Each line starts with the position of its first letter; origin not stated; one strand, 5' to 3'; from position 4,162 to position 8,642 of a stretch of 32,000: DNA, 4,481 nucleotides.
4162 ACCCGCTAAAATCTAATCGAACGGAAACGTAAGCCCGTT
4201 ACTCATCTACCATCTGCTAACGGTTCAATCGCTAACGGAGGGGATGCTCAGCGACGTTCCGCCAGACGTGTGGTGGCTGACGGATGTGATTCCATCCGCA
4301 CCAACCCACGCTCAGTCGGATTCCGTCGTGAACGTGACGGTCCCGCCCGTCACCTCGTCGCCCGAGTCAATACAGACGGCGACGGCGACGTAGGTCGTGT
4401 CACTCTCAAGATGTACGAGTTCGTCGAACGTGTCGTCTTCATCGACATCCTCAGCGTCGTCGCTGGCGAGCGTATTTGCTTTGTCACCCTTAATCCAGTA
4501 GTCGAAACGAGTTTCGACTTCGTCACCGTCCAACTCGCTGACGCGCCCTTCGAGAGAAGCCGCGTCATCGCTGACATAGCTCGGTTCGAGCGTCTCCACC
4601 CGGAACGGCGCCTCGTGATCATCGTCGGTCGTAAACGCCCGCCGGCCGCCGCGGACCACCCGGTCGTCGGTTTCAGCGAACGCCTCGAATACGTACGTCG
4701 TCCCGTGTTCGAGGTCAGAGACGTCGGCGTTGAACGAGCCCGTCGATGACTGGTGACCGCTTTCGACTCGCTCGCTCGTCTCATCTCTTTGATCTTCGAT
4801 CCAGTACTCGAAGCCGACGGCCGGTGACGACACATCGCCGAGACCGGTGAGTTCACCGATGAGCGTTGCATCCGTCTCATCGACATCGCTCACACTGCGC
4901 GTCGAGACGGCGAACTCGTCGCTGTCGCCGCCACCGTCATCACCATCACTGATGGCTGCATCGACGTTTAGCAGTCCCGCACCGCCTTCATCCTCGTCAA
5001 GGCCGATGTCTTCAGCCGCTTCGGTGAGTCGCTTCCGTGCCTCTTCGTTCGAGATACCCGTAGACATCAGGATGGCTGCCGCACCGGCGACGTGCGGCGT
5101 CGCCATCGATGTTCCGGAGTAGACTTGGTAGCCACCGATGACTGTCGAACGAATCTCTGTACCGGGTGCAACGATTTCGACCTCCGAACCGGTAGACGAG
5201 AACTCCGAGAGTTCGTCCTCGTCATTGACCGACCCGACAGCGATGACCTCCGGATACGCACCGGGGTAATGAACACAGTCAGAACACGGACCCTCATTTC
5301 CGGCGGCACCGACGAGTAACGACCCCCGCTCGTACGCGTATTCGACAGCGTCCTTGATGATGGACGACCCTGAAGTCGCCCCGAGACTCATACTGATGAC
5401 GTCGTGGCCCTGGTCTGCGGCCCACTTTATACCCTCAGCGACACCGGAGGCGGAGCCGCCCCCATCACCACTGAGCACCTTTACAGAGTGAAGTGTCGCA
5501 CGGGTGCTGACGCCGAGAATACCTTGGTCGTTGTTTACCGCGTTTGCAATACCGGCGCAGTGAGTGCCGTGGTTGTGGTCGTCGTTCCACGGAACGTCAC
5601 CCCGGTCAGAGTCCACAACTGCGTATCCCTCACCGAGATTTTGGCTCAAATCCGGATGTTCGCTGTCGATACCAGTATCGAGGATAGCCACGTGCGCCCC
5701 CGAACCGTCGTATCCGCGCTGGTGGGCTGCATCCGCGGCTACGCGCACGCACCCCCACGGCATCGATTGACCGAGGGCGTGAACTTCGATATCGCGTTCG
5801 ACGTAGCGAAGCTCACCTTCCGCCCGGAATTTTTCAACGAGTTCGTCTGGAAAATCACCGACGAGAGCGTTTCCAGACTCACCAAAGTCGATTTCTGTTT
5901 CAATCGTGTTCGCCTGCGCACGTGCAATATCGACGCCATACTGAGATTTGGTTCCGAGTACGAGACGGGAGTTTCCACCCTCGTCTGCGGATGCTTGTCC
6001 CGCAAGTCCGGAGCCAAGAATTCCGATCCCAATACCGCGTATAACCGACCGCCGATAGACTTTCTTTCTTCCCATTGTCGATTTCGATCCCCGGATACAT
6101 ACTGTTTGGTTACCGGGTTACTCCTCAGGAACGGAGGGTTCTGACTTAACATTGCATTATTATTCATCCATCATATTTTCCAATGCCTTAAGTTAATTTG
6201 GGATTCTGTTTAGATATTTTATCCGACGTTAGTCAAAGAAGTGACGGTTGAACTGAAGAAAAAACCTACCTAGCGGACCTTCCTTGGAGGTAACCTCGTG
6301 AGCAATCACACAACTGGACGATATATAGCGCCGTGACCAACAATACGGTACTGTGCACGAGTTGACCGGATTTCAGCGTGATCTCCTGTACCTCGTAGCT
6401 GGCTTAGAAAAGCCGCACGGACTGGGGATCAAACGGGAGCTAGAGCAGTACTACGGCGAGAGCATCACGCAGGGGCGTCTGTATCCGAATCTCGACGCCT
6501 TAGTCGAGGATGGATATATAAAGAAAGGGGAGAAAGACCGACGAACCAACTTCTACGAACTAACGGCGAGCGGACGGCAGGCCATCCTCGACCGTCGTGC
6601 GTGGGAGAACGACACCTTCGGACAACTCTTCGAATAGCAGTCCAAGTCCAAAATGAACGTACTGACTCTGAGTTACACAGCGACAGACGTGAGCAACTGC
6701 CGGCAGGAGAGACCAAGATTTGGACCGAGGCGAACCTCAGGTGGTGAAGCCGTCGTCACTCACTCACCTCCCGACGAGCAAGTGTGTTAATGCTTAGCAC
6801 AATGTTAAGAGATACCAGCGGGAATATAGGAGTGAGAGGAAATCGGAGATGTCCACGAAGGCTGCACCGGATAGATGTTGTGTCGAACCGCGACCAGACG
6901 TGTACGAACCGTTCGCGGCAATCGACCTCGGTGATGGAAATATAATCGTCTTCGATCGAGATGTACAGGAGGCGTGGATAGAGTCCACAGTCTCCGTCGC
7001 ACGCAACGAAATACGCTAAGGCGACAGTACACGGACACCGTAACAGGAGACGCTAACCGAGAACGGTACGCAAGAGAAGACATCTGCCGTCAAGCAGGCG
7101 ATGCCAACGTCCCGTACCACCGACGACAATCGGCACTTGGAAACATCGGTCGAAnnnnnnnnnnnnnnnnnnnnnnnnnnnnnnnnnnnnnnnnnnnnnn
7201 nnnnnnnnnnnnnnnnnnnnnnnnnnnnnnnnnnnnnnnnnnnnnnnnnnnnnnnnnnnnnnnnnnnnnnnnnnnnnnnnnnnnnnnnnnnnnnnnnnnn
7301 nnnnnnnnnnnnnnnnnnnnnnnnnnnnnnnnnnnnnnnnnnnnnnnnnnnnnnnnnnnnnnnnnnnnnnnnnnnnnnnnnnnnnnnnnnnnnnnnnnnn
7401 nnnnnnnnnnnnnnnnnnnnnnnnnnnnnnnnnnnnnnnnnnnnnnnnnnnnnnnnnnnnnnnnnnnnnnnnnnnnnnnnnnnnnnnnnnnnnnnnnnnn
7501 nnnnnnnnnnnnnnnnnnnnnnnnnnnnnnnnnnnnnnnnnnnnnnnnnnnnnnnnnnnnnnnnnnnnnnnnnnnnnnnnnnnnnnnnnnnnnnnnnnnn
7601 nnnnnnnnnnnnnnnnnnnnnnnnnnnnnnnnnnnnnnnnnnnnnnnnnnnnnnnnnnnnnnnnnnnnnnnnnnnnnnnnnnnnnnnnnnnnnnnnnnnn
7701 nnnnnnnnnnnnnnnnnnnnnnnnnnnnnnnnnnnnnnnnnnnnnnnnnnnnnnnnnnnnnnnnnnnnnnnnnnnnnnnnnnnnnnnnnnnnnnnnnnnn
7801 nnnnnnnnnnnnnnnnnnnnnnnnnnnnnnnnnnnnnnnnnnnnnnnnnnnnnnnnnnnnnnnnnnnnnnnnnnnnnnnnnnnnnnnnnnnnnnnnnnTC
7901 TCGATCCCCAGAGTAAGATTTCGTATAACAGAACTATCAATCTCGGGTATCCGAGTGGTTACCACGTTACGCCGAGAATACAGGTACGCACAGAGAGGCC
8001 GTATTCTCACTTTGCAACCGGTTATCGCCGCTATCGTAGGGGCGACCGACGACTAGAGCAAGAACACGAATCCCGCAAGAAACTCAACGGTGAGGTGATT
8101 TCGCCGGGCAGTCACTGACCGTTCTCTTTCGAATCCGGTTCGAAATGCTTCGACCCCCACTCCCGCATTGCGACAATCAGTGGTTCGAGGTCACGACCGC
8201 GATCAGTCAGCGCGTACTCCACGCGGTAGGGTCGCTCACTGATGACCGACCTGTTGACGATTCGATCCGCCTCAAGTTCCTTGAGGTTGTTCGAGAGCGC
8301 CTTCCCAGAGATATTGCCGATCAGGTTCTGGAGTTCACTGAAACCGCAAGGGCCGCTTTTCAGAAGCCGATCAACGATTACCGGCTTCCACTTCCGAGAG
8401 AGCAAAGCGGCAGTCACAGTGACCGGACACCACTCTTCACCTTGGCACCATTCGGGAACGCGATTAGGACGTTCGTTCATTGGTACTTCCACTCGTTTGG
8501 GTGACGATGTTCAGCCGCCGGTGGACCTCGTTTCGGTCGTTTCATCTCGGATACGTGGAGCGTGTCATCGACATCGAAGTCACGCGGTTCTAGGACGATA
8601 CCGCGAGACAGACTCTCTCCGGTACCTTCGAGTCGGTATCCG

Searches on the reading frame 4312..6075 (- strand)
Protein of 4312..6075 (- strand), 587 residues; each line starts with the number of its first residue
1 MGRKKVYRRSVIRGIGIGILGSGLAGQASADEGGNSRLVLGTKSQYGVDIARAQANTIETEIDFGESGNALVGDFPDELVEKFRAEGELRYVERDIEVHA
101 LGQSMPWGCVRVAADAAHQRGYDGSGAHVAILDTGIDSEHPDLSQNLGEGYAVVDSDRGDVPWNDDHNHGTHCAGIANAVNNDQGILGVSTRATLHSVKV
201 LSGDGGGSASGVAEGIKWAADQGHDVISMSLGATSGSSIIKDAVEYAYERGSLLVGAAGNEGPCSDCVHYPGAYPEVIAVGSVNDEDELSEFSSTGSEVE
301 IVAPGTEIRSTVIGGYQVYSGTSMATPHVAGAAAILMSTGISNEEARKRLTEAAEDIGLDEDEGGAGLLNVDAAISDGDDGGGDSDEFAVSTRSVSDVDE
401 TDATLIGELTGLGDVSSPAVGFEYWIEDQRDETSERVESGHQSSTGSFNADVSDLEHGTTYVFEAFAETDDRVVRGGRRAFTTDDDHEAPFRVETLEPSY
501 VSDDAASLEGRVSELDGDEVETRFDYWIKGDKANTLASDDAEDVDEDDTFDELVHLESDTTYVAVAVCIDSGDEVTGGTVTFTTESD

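Call 11: search_protein_families(library=pfam, proteins=[window:4312-6075:-], max_evalue=0.01)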
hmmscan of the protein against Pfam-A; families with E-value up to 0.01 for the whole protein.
window:4312-6075:- (587 aa): 1 family
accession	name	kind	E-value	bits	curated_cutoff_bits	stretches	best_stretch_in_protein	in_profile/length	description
PF00082.27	Peptidase_S8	-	2.7e-57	194.7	21.8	1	124-360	1-282/288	Subtilase family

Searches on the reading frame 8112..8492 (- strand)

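Call 12: search_protein_families(library=pfam, proteins=[window:8112-8492:-], max_evalue=0.01)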
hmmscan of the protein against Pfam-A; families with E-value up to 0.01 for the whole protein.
window:8112-8492:- (126 aa): 2 families
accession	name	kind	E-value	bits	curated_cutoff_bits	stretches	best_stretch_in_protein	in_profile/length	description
PF01638.23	HxlR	-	3.8e-27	94.4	20.8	1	30-119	1-89/91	HxlR-like helix-turn-helix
PF03551.20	PadR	-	0.0021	18.4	27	1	66-101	34-71/75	Transcriptional regulator PadR-like family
